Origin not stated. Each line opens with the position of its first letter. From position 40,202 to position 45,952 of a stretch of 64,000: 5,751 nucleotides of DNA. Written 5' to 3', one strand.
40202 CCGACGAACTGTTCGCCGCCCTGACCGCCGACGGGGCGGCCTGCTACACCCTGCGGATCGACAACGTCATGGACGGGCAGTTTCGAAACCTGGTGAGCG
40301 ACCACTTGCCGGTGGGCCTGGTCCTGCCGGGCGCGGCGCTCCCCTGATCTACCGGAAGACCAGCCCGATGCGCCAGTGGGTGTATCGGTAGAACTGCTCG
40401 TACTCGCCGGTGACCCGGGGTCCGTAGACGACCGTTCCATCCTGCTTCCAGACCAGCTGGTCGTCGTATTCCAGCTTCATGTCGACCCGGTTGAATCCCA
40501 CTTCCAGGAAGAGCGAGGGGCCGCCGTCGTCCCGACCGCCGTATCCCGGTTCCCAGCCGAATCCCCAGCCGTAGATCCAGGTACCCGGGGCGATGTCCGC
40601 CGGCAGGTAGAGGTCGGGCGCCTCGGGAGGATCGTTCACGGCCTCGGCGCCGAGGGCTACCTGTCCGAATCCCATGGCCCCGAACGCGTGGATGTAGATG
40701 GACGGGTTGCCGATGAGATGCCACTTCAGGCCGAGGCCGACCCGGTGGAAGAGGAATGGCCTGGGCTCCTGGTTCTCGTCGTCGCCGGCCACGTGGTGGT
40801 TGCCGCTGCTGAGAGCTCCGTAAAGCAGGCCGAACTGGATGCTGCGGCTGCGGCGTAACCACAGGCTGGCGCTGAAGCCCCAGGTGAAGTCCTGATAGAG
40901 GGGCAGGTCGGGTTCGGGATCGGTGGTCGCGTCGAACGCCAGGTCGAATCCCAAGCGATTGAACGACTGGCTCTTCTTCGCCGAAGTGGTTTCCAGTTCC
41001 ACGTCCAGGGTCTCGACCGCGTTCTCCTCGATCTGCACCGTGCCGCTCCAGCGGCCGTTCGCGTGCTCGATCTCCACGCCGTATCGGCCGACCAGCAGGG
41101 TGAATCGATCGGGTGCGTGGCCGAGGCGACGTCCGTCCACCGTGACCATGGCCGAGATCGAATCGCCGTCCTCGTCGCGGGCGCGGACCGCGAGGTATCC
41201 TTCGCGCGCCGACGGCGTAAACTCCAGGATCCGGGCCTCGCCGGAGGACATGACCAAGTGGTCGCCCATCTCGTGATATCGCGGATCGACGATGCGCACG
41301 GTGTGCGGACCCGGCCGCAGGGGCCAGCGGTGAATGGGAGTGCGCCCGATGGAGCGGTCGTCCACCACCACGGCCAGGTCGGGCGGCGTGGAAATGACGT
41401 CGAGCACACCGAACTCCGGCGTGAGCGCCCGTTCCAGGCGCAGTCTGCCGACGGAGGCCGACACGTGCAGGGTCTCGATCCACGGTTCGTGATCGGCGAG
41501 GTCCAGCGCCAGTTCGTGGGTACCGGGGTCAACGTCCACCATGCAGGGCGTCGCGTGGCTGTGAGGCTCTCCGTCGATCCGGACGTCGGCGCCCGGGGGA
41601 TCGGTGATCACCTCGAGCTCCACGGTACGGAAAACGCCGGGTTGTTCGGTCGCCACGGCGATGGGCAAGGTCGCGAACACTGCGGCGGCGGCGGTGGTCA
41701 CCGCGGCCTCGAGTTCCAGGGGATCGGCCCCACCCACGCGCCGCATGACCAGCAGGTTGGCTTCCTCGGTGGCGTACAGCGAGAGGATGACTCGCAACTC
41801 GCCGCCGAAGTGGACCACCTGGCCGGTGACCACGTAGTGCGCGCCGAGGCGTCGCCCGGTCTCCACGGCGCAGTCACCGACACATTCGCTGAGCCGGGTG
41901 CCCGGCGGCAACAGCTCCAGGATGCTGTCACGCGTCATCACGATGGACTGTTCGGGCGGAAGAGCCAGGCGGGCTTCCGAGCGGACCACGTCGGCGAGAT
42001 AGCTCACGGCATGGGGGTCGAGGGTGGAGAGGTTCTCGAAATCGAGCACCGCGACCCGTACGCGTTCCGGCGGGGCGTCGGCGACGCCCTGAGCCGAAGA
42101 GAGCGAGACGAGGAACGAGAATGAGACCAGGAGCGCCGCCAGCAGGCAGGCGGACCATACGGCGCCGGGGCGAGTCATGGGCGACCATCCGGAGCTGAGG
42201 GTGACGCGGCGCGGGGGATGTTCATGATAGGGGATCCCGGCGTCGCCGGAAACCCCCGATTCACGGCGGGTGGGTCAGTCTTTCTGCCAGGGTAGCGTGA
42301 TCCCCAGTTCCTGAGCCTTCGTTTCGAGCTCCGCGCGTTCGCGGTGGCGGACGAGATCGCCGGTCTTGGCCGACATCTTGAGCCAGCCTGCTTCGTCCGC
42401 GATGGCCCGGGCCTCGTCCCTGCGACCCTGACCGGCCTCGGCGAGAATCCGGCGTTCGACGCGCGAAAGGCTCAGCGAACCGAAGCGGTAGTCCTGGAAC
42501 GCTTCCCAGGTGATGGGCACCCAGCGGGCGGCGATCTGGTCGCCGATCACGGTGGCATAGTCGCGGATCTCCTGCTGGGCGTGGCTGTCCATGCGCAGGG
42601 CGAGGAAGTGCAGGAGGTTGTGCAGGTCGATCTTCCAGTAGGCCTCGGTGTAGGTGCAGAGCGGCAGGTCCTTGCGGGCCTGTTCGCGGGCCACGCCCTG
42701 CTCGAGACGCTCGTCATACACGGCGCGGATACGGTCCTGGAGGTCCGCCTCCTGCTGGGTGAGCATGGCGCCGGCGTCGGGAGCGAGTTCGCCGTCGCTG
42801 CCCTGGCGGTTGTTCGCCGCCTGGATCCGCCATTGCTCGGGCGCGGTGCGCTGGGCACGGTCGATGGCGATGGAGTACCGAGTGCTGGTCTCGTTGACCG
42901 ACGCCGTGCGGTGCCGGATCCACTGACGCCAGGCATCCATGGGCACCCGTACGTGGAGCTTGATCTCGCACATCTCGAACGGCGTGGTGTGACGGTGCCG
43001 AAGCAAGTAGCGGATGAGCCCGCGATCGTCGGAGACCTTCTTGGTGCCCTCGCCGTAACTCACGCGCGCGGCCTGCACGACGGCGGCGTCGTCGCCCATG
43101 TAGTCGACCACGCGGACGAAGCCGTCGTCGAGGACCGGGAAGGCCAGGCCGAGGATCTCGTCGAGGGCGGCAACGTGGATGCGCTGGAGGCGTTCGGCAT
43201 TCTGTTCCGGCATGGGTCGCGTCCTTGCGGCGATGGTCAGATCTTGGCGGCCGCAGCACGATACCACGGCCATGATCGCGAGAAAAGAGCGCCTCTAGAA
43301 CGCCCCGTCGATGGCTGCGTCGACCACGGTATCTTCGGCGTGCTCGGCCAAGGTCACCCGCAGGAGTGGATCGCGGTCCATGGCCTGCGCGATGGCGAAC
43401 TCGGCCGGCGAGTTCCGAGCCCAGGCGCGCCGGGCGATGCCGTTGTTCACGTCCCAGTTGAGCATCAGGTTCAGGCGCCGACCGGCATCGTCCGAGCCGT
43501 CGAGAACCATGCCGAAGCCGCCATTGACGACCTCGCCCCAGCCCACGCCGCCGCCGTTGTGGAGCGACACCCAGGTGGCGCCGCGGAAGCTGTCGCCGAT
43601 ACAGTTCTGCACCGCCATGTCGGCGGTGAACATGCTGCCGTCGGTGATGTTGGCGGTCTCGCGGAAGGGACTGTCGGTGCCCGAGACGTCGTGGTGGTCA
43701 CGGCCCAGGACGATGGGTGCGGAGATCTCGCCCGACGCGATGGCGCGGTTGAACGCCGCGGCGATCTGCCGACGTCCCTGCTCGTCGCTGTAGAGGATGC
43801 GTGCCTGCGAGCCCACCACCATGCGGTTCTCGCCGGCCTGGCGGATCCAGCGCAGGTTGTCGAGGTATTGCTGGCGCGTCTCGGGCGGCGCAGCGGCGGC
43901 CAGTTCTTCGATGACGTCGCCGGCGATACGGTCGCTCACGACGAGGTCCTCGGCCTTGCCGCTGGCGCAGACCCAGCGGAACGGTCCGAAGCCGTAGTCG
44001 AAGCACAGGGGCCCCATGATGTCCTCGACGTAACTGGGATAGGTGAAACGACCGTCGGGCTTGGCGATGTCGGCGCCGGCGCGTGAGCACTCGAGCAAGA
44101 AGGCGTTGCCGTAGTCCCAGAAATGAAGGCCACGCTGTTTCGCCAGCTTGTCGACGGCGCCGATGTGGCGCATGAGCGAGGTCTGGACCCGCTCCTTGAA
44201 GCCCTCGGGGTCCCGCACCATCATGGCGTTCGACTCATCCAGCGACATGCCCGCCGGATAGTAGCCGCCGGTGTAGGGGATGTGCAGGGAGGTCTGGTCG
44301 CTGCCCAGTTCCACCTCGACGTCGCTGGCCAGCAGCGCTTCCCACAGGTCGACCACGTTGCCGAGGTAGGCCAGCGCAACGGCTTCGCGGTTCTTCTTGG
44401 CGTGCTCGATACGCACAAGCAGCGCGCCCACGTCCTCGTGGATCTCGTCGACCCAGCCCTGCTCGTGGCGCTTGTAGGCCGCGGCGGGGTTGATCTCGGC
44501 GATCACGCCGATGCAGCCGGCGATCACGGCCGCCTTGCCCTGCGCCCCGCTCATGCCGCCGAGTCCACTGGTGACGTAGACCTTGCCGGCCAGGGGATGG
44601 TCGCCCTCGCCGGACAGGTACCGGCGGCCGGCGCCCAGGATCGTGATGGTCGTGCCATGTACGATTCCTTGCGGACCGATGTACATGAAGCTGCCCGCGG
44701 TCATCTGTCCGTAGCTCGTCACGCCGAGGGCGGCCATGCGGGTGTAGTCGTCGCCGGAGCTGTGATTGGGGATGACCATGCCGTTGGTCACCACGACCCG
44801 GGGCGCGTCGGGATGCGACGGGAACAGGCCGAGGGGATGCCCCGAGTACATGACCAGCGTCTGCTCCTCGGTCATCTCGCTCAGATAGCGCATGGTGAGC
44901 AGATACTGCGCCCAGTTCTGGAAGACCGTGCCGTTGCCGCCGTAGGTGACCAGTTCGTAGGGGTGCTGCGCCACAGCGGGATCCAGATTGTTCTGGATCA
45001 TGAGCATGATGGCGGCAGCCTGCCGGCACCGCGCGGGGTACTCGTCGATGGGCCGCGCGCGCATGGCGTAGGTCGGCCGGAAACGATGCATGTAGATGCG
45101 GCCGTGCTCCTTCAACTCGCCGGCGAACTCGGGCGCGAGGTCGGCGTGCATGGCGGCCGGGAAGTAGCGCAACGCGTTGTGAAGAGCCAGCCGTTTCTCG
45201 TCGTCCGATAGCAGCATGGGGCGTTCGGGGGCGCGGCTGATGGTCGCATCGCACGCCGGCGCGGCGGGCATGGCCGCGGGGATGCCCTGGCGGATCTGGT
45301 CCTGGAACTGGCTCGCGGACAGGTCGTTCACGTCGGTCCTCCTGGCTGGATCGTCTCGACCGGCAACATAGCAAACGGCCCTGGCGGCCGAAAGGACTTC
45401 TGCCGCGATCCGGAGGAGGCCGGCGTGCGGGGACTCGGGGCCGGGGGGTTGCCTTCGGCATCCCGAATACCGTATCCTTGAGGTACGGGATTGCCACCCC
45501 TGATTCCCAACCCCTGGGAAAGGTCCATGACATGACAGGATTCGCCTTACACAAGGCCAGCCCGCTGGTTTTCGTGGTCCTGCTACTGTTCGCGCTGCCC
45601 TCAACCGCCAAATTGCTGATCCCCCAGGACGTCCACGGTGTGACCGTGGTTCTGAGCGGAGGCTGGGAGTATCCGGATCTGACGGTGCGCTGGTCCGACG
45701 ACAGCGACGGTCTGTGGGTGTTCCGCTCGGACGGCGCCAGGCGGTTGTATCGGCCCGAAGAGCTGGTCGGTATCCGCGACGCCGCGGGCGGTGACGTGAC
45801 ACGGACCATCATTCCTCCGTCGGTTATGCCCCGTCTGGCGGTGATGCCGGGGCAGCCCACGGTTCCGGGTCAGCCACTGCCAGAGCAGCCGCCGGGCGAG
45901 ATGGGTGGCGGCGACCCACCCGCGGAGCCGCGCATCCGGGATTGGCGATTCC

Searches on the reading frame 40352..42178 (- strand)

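Call 58: search_protein_families(library=pfam, proteins=[window:40352-42178:-], max_evalue=0.00001)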
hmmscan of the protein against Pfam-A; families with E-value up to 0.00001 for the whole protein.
window:40352-42178:- (609 aa): 1 family
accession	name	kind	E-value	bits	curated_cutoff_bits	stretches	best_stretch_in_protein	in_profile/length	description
PF08308.17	PEGA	-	3.6e-22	78.5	20.8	2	187-240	3-56/71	PEGA domain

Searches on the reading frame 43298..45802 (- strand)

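Call 58: search_protein_families(library=pfam, proteins=[window:43298-45802:-], max_evalue=0.00001)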
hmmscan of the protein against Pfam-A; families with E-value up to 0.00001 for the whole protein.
window:43298-45802:- (835 aa): 3 families
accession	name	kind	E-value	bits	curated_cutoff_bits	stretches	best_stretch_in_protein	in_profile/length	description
PF17392.7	Urocanase_C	-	5.1e-84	281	23.6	1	601-804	3-194/196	Urocanase C-terminal domain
PF01175.24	Urocanase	-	3.2e-74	249.5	23.2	1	376-595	1-209/209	Urocanase Rossmann-like domain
PF17391.7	Urocanase_N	-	1.5e-56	190.1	23.2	1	247-373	1-127/127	Urocanase N-terminal domain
